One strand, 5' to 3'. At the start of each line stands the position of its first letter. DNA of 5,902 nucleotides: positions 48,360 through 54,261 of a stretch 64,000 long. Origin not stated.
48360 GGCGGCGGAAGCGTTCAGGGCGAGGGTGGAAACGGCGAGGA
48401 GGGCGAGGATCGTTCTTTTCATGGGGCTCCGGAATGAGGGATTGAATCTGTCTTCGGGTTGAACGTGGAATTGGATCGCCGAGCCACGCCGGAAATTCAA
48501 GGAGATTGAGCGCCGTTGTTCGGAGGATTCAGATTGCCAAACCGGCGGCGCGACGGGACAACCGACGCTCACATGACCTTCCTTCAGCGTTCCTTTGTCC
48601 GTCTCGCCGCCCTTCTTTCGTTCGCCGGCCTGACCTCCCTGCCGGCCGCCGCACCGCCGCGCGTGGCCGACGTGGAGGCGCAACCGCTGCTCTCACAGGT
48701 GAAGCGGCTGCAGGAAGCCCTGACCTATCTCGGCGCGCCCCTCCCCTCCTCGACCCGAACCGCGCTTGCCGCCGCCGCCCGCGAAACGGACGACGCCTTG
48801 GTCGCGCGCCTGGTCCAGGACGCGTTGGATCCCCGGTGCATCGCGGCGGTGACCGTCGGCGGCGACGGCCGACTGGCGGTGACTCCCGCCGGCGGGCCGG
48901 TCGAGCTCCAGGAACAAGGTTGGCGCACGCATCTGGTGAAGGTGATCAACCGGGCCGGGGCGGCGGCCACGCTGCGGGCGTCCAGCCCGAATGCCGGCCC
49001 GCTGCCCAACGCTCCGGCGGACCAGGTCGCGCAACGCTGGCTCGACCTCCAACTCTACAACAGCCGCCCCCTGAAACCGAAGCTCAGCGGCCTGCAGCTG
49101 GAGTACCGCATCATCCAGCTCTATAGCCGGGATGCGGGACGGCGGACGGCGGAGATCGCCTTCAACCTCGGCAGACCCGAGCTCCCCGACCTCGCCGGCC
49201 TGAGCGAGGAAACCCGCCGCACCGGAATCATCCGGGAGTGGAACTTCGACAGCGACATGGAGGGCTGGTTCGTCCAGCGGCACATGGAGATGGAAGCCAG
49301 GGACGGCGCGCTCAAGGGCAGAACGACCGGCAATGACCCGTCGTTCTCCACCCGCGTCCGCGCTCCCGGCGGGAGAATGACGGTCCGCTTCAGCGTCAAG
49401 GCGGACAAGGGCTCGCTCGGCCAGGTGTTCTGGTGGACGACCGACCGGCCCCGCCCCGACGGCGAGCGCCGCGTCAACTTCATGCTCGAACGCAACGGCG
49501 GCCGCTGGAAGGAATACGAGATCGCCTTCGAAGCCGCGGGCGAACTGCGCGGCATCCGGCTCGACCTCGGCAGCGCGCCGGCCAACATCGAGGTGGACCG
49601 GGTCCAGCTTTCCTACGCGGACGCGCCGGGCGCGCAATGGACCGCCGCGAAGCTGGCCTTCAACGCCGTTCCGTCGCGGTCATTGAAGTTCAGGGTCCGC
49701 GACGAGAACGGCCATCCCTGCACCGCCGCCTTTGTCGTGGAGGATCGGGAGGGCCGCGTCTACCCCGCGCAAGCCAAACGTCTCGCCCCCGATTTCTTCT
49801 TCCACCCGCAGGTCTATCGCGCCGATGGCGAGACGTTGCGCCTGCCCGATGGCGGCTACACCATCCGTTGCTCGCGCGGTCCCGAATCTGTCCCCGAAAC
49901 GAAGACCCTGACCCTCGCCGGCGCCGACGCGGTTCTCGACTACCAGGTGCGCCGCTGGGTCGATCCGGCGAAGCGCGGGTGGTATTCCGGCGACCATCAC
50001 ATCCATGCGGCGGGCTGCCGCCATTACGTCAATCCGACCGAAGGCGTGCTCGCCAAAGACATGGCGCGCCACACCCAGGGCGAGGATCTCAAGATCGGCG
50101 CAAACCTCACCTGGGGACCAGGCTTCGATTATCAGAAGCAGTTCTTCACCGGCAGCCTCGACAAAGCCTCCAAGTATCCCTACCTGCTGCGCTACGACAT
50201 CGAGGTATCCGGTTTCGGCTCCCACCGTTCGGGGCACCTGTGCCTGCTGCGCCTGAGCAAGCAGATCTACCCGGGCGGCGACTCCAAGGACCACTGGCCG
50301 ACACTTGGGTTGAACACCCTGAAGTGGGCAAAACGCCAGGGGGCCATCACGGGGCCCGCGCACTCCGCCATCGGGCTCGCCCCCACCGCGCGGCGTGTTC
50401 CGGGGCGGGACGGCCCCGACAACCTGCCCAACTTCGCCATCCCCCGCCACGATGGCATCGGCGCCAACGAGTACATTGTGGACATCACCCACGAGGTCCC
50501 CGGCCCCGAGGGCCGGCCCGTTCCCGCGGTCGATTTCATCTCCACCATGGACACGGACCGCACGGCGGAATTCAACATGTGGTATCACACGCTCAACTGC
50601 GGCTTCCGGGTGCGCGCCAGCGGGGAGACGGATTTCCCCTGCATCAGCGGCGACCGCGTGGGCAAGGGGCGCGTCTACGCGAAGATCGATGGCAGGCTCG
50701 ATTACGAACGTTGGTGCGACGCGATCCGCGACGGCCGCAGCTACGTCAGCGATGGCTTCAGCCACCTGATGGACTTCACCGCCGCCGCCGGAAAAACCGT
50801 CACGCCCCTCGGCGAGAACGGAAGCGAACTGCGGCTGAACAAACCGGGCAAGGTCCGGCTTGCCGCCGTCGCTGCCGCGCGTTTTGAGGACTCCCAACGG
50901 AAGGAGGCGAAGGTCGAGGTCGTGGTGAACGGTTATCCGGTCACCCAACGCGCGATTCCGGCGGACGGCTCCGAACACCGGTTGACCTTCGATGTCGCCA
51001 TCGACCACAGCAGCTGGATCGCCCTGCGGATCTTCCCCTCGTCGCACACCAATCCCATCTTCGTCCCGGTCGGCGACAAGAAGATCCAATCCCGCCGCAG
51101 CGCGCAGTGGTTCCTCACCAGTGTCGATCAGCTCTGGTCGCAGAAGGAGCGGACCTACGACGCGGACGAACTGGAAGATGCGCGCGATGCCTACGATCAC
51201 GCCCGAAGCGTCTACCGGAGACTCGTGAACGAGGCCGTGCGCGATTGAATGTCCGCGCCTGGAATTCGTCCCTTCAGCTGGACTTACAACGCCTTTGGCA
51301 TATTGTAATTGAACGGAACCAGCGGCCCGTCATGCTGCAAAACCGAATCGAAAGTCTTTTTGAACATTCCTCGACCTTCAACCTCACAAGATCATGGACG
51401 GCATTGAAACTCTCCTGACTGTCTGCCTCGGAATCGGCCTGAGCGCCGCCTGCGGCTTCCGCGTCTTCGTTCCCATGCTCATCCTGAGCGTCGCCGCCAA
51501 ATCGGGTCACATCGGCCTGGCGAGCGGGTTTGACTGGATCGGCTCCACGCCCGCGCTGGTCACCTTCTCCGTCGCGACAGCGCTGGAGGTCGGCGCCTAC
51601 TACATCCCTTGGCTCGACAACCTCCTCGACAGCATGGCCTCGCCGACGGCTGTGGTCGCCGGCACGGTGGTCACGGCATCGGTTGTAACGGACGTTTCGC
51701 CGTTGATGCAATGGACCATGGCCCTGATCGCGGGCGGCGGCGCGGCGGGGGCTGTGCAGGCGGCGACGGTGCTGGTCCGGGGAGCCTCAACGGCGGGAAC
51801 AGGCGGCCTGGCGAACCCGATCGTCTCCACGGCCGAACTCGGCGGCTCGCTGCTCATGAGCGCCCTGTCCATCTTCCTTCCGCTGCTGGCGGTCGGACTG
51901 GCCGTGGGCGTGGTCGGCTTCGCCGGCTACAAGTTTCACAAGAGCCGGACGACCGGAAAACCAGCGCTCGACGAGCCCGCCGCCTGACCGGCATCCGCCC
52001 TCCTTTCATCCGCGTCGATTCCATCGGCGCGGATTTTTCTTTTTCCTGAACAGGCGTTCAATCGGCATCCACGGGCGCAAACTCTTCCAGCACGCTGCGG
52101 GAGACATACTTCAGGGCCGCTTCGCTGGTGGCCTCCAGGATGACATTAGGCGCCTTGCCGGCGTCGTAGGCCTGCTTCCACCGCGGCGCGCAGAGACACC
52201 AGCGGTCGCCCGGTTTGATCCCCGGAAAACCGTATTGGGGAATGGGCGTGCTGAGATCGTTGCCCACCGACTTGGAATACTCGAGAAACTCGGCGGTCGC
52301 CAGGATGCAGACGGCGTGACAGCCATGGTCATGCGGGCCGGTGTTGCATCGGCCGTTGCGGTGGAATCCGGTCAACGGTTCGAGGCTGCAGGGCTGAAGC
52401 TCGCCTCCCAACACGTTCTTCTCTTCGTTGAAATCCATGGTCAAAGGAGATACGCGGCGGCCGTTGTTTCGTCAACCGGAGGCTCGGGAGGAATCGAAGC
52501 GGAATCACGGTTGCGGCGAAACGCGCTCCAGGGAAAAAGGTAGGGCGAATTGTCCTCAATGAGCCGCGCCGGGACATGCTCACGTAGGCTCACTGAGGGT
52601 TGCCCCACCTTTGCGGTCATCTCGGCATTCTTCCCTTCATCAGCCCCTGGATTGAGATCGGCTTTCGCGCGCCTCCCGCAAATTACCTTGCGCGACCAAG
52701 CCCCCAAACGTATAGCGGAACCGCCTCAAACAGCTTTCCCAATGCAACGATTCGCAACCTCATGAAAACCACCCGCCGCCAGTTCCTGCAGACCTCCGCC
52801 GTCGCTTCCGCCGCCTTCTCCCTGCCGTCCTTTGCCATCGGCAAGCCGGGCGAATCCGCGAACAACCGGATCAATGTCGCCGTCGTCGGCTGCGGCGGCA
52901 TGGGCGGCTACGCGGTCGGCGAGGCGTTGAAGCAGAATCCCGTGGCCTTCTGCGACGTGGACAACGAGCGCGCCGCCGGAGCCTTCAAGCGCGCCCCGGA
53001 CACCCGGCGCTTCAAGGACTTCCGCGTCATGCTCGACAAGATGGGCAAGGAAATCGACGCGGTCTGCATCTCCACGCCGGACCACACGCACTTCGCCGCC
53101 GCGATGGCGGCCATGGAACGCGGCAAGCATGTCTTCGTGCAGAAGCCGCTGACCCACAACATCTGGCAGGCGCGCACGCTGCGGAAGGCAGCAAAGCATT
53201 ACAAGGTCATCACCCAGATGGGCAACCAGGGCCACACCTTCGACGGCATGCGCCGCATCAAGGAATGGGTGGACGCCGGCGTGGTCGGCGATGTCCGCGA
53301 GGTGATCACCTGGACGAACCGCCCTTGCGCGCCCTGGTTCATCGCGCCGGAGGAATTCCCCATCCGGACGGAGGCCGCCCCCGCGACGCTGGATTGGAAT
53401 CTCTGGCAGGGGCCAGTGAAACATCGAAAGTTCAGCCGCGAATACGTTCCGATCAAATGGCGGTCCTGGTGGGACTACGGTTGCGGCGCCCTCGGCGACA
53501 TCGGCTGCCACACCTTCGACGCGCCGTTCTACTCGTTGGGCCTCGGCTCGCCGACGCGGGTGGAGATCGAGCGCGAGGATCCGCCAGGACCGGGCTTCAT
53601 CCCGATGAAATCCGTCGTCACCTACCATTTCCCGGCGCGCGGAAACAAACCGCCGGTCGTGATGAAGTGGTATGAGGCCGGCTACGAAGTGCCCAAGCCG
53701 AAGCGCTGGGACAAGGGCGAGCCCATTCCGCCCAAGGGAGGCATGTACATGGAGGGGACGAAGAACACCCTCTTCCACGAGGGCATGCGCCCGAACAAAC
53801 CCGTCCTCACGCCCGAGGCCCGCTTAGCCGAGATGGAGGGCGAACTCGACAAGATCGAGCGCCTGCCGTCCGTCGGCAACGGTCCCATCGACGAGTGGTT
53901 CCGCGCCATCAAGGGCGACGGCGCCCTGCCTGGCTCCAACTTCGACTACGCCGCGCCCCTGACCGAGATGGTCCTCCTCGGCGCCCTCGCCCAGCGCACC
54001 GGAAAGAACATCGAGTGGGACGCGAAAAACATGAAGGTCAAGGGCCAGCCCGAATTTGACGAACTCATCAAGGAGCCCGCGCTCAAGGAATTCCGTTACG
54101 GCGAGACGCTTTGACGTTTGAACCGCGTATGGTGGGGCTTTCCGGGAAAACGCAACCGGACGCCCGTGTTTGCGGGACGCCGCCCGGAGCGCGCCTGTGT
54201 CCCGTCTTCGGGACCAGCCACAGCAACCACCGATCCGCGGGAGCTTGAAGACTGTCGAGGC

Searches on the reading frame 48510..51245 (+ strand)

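Call 31: search_protein_families(library=ncbifam, proteins=[window:48510-51245:+], max_evalue=0.00001)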
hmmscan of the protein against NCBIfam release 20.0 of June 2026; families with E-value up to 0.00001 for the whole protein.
window:48510-51245:+ (912 aa): 1 family
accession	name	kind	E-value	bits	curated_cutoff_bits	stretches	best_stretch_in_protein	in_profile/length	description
NF038032.1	CehA_McbA_metalo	domain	1.4e-77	261.3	80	1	490-852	1-314/315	CehA/McbA family metallohydrolase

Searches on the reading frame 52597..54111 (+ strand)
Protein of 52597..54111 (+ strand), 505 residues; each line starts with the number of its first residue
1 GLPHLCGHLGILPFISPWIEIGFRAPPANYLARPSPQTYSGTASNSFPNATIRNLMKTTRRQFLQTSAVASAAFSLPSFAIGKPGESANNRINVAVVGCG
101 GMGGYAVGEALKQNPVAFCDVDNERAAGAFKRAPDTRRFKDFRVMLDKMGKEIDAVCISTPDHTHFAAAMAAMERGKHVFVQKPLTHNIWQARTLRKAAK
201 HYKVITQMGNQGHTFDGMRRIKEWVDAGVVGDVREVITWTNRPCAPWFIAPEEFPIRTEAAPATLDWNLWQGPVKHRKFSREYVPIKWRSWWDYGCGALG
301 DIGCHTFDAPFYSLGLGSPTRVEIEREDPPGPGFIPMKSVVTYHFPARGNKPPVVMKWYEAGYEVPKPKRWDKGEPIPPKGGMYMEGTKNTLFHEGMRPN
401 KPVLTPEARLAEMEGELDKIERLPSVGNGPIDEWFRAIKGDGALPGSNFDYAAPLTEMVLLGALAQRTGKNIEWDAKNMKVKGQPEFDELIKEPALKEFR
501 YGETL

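Call 31: search_protein_families(library=ncbifam, proteins=[window:52597-54111:+], max_evalue=0.00001)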
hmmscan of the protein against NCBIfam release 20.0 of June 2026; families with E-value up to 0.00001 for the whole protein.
window:52597-54111:+ (505 aa): 9 families
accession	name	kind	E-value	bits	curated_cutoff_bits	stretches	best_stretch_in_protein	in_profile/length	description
NF058561.1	BT_2158_fam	equivalog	6.8e-112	374.5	750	1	59-485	1-433/487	glycoside 3-dehydrogenase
TIGR04380.1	myo_inos_iolG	equivalog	8.8e-18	64.3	355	1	92-246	2-158/330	inositol 2-dehydrogenase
NF040723.1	UDP-GlcNAcDh_Arch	equivalog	1.1e-16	61.3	450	1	92-238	1-146/302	UDP-N-acetylglucosamine 3-dehydrogenase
NF052479.1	LevoglcsnDh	equivalog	1.5e-15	56.8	650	1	117-236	40-157/386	levoglucosan dehydrogenase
NF008607.0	PRK11579.1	subfamily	1.9e-12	46.9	330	1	151-235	63-147/346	oxidoreductase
NF041392.1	XylDh_Gfo6_Halo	equivalog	3.6e-11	42.5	350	1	151-238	81-168/350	D-xylose 1-dehydrogenase Gfo6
NF052679.1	InsChiInosDhIolG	equivalog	2.8e-09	36.5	540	1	94-233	5-148/343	bifunctional inositol 2-dehydrogenase/D-chiro-inositol 1-dehydrogenase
NF007574.0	PRK10206.1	equivalog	5.8e-08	32.1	352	1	151-237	64-150/345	oxidoreductase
NF058563.1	BT_2159_fam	equivalog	7.1e-08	31.8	650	1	92-233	1-143/350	disaccharide 3-dehydrogenase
